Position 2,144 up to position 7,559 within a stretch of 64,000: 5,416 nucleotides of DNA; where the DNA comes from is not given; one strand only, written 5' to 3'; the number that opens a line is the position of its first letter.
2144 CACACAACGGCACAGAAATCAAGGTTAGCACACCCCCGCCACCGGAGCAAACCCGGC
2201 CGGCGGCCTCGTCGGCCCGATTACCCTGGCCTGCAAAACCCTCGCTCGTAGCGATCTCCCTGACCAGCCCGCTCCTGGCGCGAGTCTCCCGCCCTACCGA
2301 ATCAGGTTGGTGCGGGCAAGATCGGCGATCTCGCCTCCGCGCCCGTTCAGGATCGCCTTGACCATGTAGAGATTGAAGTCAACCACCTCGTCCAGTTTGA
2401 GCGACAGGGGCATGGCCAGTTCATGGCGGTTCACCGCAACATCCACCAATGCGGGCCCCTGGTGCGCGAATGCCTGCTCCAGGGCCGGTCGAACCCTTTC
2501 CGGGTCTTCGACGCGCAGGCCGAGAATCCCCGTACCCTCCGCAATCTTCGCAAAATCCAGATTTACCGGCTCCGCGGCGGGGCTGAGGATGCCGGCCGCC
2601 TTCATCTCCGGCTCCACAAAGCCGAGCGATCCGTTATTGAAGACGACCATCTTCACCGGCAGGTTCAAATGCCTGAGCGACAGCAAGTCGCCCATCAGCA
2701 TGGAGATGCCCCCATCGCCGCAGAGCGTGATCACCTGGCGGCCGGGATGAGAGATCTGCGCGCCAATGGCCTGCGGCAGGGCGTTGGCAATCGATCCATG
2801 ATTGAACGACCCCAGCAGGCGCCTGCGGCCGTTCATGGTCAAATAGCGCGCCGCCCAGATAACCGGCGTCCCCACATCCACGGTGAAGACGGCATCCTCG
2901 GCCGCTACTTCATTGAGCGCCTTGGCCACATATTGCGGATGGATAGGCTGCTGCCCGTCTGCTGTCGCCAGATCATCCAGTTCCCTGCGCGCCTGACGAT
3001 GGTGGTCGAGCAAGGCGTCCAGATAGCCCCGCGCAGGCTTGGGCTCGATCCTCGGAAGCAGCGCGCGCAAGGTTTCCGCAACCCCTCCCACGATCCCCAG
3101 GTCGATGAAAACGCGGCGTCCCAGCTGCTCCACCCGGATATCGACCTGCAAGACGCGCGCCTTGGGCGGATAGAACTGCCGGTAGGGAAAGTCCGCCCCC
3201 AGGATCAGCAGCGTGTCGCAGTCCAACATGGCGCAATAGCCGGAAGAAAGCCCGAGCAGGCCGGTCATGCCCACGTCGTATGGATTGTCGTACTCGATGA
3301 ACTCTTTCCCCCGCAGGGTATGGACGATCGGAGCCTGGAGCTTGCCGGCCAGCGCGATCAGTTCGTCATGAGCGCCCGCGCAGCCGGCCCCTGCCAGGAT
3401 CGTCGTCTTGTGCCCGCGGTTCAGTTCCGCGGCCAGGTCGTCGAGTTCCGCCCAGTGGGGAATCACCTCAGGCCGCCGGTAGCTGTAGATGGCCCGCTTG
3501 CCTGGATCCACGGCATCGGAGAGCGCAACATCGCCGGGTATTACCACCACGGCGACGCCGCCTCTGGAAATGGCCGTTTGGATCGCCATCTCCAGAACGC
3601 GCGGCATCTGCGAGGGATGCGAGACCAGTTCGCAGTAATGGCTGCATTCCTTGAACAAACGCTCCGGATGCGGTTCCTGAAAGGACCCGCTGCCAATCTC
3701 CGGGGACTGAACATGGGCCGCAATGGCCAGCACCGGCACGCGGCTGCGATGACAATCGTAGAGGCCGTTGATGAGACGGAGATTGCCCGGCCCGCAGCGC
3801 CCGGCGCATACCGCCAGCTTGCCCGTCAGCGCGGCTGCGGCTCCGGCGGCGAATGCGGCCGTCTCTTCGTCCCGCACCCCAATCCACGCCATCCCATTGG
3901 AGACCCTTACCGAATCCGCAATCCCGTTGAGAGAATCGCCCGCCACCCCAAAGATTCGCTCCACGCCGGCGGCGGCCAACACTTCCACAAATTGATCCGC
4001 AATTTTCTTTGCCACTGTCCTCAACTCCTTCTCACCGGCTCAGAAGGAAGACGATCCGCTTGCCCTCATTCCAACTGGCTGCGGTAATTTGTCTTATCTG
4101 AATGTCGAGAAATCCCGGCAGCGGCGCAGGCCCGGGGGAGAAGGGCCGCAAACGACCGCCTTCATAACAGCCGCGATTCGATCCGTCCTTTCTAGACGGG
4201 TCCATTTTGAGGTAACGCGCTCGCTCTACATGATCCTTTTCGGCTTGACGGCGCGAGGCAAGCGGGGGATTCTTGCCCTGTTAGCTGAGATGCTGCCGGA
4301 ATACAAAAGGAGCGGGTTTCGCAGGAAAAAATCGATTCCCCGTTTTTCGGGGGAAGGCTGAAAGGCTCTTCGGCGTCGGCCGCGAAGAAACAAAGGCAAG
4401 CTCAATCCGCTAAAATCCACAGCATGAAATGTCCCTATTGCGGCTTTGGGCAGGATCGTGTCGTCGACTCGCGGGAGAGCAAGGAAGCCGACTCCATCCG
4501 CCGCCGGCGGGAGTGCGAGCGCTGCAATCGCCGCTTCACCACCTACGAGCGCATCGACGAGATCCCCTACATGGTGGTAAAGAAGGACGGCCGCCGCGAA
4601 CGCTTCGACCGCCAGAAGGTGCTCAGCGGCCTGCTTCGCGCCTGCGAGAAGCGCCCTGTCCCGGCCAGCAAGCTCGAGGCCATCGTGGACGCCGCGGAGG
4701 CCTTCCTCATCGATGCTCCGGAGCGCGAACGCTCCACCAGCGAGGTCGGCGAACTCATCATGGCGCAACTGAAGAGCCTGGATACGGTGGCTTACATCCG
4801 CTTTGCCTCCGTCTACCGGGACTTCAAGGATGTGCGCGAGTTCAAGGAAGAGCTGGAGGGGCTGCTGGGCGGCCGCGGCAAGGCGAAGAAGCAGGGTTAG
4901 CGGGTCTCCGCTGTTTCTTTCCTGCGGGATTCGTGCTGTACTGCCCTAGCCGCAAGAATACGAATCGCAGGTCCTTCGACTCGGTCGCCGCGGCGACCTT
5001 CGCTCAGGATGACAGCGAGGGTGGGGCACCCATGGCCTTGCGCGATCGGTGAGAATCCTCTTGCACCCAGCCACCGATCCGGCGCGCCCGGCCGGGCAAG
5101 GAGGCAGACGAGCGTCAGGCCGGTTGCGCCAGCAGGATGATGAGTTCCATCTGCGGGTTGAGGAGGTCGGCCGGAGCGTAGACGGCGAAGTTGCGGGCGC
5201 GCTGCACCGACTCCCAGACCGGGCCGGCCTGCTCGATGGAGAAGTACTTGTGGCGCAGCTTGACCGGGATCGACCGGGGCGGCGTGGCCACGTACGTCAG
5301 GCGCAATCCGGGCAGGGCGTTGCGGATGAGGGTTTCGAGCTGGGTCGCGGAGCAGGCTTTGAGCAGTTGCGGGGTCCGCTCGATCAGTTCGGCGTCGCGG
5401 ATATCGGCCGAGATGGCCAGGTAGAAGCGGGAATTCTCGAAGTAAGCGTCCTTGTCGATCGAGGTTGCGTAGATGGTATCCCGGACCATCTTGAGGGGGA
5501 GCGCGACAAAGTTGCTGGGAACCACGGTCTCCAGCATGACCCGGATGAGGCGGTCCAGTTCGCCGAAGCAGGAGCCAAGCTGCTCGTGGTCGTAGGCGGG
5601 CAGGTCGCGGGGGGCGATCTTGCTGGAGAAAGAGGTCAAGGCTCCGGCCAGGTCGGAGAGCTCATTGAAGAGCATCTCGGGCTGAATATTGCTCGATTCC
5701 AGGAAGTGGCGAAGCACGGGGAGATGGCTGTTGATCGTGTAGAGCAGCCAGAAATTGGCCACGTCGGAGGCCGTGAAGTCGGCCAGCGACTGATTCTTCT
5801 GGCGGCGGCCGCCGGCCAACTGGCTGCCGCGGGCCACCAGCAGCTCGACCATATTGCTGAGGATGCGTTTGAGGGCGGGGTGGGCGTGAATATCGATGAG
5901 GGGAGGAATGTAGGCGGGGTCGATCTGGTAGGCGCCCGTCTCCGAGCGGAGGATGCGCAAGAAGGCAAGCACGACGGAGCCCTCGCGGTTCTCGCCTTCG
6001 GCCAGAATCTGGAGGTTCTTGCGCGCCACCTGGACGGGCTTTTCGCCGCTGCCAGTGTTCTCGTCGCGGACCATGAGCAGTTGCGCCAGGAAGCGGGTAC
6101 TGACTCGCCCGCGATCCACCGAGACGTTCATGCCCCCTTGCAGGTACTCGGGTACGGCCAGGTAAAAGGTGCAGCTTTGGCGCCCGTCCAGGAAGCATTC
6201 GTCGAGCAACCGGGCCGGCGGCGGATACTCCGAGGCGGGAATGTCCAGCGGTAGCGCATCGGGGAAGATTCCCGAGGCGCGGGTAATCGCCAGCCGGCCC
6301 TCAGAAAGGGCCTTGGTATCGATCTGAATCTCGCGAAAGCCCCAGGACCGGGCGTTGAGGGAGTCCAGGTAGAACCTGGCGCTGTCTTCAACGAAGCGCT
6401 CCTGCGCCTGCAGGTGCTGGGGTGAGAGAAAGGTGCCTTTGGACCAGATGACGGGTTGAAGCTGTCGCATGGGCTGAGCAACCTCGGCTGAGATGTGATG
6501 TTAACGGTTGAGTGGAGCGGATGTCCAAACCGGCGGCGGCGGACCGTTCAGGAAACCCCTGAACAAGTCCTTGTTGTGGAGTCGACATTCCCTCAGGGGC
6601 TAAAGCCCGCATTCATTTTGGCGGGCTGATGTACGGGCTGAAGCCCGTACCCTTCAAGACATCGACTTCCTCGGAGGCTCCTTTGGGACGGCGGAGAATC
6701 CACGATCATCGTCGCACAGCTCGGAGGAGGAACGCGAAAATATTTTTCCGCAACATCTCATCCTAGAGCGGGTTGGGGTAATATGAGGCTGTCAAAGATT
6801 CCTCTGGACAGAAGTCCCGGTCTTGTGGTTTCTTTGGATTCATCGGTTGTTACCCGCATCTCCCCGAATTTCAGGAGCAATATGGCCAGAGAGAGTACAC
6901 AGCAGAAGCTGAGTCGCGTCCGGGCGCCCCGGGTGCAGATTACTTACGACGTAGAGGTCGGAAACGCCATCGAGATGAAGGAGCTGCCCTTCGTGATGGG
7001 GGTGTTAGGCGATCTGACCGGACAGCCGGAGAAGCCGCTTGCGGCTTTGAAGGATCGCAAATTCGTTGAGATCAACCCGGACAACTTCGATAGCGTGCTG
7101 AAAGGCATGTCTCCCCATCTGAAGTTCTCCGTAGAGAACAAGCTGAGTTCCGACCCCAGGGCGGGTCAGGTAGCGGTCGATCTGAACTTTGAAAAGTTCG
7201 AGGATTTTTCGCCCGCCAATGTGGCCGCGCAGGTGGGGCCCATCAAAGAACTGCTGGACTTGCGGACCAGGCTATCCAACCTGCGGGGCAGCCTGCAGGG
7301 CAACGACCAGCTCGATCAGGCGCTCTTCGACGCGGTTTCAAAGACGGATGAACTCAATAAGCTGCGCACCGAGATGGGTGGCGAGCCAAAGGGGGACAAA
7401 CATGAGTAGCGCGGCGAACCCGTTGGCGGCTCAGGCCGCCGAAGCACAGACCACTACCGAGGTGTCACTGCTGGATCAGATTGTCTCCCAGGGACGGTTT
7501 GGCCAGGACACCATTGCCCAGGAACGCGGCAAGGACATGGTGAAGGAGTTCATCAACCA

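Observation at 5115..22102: T6SS cluster with tail, baseplate, ClpV and spike but no membrane complex (tssJ/tssL/tssM); tssK stands alone between REP elements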

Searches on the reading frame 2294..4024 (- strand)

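Call 29: search_protein_families(library=pfam, proteins=[window:2294-4024:-], max_evalue=0.01)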
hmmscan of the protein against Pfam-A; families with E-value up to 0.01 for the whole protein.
window:2294-4024:- (576 aa): 3 families
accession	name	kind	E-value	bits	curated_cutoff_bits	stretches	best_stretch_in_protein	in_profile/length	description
PF02775.26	TPP_enzyme_C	-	3.4e-37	128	21.9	1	383-529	1-151/151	Thiamine pyrophosphate enzyme, C-terminal TPP binding domain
PF00205.28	TPP_enzyme_M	-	5.7e-31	107.5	30.4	1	195-322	2-137/137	Thiamine pyrophosphate enzyme, central domain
PF02776.23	TPP_enzyme_N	-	6e-29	100.7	26.8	1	7-117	2-113/119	Thiamine pyrophosphate enzyme, N-terminal TPP binding domain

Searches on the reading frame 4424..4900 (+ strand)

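Call 29: search_protein_families(library=pfam, proteins=[window:4424-4900:+], max_evalue=0.01)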
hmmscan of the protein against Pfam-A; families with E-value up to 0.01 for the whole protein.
window:4424-4900:+ (158 aa): 2 families
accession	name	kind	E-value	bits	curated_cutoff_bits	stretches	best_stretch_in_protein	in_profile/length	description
PF03477.21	ATP-cone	-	8.7e-20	71.5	25.8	1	50-136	2-87/88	ATP cone domain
PF22811.2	Zn_ribbon_NrdR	-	9.1e-20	70.8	27.2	1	1-42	1-42/42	Transcriptional repressor NrdR-like, N-terminal domain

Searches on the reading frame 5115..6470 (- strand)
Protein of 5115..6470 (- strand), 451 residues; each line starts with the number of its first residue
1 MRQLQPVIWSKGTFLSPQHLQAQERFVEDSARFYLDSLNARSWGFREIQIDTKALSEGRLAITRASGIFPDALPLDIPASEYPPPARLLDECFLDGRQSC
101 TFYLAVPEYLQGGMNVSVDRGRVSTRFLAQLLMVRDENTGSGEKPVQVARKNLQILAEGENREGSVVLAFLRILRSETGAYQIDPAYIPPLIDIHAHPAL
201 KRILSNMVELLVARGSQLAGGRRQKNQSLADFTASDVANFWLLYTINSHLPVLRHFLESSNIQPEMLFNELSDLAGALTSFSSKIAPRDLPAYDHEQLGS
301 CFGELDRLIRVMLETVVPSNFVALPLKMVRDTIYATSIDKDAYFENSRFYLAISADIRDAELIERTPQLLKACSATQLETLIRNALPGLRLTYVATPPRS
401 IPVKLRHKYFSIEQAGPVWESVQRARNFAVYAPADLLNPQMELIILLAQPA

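Call 3: search_protein_families(library=pfam, proteins=[window:5115-6470:-])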
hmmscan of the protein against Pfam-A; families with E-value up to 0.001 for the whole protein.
window:5115-6470:- (451 aa): 1 family
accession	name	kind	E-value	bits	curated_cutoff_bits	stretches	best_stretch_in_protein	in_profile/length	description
PF05936.17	T6SS_VasE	-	9.2e-138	460.1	23.4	1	19-445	1-428/429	Bacterial Type VI secretion, VC_A0110, EvfL, ImpJ, VasE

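Call 32: search_solved_structures(query=window:5115-6470:-, max_evalue=0.001)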
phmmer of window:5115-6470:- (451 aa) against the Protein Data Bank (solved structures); distinct sequences matched with E-value up to 0.001: 6.
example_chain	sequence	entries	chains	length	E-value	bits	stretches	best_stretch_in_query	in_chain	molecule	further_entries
5y0e_A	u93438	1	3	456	1.4e-56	195.5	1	2-442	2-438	TssK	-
5m30_A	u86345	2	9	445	3.3e-51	177.8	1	7-447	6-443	Type VI secretion protein | TssK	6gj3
6giy_D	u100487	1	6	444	3.9e-51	177.6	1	7-447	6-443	TssK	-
6n38_A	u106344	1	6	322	1.4e-37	133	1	7-320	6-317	Putative type VI secretion protein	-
5mwn_A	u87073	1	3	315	3.1e-36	128.5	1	7-318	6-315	Type VI secretion protein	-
5m2y_A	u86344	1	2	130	8.4e-08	34.8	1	343-447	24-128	TssK C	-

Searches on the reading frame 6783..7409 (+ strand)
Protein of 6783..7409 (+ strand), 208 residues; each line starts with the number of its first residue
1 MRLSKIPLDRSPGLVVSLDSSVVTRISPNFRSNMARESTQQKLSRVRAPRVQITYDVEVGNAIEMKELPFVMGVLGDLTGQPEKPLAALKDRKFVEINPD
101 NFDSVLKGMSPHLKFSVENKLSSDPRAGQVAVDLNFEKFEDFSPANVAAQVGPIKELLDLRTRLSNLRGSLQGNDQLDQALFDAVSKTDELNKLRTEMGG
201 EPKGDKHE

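Call 3: search_protein_families(library=pfam, proteins=[window:6783-7409:+])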
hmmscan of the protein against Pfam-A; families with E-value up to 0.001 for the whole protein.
window:6783-7409:+ (208 aa): 1 family
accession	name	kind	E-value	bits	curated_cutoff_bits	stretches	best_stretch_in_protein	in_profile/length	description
PF05591.17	T6SS_VipA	-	3.1e-56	189.9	24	1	44-198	2-154/155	Type VI secretion system, VipA, VC_A0107 or Hcp2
